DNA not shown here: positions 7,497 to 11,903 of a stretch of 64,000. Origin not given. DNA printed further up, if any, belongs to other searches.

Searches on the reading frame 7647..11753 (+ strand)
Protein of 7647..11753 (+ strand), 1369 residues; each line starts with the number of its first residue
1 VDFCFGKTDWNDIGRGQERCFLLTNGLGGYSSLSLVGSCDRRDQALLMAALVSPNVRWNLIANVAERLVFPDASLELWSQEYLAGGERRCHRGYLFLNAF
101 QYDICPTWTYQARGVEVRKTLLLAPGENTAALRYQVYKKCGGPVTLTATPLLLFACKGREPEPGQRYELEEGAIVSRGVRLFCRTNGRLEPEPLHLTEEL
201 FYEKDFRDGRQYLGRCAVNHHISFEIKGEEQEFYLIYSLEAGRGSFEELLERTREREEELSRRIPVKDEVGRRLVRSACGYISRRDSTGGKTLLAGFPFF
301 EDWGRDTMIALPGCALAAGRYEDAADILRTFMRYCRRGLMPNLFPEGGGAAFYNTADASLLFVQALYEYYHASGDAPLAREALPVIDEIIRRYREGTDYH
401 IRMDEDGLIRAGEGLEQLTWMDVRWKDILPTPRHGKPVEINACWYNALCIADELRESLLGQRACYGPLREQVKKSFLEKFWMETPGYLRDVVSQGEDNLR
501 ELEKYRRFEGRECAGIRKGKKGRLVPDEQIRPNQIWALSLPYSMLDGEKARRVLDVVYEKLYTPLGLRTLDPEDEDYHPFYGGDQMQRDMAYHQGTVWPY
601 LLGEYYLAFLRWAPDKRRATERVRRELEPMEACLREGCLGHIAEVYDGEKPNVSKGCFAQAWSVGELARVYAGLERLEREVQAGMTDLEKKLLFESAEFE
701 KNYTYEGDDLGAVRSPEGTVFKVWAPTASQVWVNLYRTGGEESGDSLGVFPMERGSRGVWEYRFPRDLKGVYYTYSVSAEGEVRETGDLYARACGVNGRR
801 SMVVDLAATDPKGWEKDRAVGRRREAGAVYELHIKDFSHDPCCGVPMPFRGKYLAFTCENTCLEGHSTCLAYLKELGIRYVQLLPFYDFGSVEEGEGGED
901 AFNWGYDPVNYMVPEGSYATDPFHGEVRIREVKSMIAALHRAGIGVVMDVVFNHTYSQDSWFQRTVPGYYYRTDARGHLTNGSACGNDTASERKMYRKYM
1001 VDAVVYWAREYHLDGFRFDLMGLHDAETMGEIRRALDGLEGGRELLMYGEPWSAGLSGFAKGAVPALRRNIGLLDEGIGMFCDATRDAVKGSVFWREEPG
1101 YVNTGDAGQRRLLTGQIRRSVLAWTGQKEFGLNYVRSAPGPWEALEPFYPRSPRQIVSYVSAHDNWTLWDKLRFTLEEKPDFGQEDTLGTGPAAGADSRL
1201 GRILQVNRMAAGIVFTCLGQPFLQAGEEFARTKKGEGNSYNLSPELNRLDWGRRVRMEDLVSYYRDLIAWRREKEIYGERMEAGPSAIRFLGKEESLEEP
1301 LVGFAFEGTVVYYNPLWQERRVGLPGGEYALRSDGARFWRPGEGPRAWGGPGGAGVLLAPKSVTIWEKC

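Call 14: search_protein_families(library=pfam, proteins=[window:7647-11753:+], max_evalue=0.001)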
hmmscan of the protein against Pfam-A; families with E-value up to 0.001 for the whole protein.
window:7647-11753:+ (1369 aa): 4 families
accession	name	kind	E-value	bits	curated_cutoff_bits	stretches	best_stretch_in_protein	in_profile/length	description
PF06202.20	GDE_C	-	3.8e-122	408.2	21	1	278-669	3-367/367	Amylo-alpha-1,6-glucosidase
PF12439.13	GDE_N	-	3.3e-35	122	27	1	19-231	1-217/219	Glycogen debranching enzyme N terminal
PF00128.31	Alpha-amylase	-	5.2e-13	49.5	22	1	863-966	18-103/446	Alpha amylase, catalytic domain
PF02922.24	CBM_48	-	3.2e-09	37.4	22.4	1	710-791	2-83/83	Carbohydrate-binding module 48 (Isoamylase N-terminal domain)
